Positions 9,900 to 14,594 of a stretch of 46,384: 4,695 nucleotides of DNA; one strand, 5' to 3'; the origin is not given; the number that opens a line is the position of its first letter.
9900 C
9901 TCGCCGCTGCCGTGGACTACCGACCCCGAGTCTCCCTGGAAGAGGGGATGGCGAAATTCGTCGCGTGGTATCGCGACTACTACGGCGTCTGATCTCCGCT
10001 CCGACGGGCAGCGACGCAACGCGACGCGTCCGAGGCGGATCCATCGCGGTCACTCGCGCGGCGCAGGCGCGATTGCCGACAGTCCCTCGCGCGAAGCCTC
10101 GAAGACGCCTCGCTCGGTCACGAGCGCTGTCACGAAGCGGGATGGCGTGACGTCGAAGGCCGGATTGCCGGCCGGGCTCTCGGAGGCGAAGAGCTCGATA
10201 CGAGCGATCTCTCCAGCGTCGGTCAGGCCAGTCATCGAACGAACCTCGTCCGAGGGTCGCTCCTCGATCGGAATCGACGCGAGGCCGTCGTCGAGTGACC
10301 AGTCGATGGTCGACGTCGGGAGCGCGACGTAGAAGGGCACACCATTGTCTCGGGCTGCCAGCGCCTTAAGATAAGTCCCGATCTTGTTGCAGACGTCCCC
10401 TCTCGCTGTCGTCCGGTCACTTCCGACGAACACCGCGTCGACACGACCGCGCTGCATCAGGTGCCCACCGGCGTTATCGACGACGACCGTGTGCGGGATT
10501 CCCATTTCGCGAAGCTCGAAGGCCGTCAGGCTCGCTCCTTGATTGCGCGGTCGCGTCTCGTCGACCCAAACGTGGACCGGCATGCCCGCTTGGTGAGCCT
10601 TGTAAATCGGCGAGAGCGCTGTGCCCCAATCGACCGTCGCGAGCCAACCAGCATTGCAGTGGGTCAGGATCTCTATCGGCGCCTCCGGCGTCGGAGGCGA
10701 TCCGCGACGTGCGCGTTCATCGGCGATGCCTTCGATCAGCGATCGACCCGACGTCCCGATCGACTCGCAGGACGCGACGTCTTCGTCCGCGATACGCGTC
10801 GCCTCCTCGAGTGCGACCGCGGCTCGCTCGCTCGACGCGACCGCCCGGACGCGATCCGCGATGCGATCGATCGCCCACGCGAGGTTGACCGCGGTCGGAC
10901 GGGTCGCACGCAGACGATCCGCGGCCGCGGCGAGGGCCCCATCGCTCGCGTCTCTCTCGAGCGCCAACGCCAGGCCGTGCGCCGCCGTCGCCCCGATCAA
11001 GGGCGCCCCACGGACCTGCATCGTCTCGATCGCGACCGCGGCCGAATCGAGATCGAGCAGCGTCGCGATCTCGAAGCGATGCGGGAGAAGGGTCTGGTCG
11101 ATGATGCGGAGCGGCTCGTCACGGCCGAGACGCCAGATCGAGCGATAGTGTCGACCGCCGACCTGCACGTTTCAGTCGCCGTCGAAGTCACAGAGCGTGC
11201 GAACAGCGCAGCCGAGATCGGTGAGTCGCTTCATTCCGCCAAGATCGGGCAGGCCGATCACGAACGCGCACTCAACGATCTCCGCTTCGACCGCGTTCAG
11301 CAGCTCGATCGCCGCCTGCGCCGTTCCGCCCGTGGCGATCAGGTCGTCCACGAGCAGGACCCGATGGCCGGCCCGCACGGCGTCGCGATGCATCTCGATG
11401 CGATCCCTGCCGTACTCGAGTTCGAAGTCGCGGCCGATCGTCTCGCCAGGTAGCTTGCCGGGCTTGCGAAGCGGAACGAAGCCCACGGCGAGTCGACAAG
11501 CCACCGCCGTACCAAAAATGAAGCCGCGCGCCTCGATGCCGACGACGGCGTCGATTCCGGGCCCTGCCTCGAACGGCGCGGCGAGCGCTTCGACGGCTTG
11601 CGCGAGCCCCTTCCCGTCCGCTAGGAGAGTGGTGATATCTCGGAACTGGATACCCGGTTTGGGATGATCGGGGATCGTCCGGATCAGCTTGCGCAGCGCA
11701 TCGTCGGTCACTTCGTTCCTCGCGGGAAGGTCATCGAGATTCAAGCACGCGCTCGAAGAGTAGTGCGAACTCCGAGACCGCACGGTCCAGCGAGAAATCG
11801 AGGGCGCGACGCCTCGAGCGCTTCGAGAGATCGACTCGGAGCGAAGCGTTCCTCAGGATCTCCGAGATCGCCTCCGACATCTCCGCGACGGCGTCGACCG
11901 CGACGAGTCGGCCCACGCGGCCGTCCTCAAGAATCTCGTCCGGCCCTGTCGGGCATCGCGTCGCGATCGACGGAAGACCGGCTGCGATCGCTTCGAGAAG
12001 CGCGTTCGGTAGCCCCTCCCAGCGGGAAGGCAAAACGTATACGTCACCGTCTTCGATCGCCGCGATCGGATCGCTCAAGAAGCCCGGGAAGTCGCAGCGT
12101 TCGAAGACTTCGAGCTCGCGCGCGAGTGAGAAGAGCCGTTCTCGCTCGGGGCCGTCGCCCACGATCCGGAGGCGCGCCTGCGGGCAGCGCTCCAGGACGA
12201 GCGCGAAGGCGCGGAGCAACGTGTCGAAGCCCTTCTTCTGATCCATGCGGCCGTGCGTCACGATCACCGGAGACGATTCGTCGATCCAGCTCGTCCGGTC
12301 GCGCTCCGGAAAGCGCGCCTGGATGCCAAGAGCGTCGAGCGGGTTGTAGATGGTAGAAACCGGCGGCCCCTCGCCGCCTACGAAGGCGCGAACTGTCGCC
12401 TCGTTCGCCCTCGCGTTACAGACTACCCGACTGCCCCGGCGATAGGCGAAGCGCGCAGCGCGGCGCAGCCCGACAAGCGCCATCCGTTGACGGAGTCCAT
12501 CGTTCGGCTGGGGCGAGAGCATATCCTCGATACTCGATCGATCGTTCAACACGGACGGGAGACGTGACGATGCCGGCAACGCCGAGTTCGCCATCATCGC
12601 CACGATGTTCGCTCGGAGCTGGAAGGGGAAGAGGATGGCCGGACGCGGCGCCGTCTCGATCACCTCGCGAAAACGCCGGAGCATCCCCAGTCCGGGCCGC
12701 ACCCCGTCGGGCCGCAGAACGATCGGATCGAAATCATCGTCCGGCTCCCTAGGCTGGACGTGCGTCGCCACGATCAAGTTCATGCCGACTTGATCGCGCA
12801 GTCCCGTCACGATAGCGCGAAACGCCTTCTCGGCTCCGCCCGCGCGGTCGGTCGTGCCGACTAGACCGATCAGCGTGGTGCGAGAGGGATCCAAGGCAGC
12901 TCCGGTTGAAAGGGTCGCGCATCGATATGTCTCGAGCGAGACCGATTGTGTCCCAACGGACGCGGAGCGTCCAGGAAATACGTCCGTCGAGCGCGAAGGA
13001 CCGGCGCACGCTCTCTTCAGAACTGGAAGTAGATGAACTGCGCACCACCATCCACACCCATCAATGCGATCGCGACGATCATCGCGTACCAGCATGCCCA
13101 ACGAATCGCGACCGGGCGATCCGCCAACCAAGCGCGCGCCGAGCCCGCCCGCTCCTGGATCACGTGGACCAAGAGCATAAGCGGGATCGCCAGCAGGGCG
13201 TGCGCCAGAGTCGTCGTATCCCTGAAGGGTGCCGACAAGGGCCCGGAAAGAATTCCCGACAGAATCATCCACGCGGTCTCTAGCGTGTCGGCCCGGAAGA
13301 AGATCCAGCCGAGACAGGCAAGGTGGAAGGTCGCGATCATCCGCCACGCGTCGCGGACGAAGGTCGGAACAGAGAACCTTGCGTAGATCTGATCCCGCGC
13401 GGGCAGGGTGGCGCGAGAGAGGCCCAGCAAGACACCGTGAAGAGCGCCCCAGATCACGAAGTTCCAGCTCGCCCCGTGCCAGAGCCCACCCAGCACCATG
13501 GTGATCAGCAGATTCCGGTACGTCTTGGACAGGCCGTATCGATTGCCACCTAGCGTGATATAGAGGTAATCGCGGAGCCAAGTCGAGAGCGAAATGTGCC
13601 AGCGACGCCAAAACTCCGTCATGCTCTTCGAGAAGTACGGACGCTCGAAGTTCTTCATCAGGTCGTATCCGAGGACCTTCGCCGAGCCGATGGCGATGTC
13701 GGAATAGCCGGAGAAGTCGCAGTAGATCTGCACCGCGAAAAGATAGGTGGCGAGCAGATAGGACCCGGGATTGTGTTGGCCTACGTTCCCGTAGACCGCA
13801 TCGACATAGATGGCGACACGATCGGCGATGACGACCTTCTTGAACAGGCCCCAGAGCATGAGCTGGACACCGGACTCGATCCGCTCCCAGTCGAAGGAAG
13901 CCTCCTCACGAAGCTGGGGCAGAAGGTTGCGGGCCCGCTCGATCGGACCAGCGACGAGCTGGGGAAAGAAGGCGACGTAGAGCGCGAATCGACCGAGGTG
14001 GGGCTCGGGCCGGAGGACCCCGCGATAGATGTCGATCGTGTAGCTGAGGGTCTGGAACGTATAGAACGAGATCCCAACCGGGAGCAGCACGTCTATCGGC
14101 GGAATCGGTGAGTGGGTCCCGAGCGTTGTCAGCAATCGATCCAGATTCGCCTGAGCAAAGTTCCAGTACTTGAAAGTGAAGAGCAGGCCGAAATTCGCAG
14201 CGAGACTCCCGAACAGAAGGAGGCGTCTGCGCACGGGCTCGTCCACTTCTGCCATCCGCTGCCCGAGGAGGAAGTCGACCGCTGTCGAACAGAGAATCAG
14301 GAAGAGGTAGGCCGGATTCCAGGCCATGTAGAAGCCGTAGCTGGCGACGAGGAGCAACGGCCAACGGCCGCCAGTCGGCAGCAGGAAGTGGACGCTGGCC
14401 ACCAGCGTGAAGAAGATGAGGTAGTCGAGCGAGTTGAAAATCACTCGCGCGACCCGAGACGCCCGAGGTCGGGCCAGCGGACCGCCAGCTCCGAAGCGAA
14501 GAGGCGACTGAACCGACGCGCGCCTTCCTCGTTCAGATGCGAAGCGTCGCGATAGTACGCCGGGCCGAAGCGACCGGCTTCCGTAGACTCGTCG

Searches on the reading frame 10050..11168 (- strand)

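Call 7: search_protein_families(library=pfam, proteins=[window:10050-11168:-], max_evalue=0.0001)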
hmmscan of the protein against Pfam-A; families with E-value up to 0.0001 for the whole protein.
window:10050-11168:- (372 aa): 1 family
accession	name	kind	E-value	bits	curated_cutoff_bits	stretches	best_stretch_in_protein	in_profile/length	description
PF01008.23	IF-2B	-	2.5e-64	217.7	22.4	1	51-357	1-279/280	Initiation factor 2 subunit family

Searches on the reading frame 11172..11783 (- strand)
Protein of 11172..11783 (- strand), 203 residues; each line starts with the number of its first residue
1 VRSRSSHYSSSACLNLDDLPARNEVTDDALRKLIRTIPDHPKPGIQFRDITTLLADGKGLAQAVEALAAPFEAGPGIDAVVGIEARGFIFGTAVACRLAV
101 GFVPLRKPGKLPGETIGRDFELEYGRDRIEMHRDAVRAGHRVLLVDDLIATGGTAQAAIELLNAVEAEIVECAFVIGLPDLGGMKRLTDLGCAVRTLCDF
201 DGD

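Call 61: search_protein_families(library=pfam, proteins=[window:11172-11783:-], max_evalue=0.0001)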
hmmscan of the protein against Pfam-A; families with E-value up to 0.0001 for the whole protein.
window:11172-11783:- (203 aa): 1 family
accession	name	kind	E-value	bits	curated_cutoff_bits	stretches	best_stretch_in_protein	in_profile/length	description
PF00156.33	Pribosyltran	-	5.2e-17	62.1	26.3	1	57-181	8-129/158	Phosphoribosyl transferase domain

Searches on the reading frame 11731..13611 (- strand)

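Call 7: search_protein_families(library=pfam, proteins=[window:11731-13611:-], max_evalue=0.0001)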
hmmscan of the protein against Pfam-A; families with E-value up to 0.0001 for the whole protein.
window:11731-13611:- (626 aa): 3 families
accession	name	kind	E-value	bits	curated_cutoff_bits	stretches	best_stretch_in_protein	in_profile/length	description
PF00534.26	Glycos_transf_1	-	6.2e-36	123.9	26.4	1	443-601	11-171/172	Glycosyl transferases group 1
PF13692.12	Glyco_trans_1_4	-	1.4e-34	119.8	27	1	448-588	2-142/142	Glycosyl transferases group 1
PF20706.3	GT4-conflict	-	9.2e-07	28.6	26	1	434-580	185-338/385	Family 4 Glycosyltransferase in conflict systems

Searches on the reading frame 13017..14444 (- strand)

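Call 7: search_protein_families(library=pfam, proteins=[window:13017-14444:-], max_evalue=0.0001)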
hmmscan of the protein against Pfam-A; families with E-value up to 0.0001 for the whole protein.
window:13017-14444:- (475 aa): 1 family
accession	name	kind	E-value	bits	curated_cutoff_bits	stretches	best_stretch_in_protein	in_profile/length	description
PF03062.24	MBOAT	-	1.5e-27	97.3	27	1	147-348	78-299/337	MBOAT, membrane-bound O-acyltransferase family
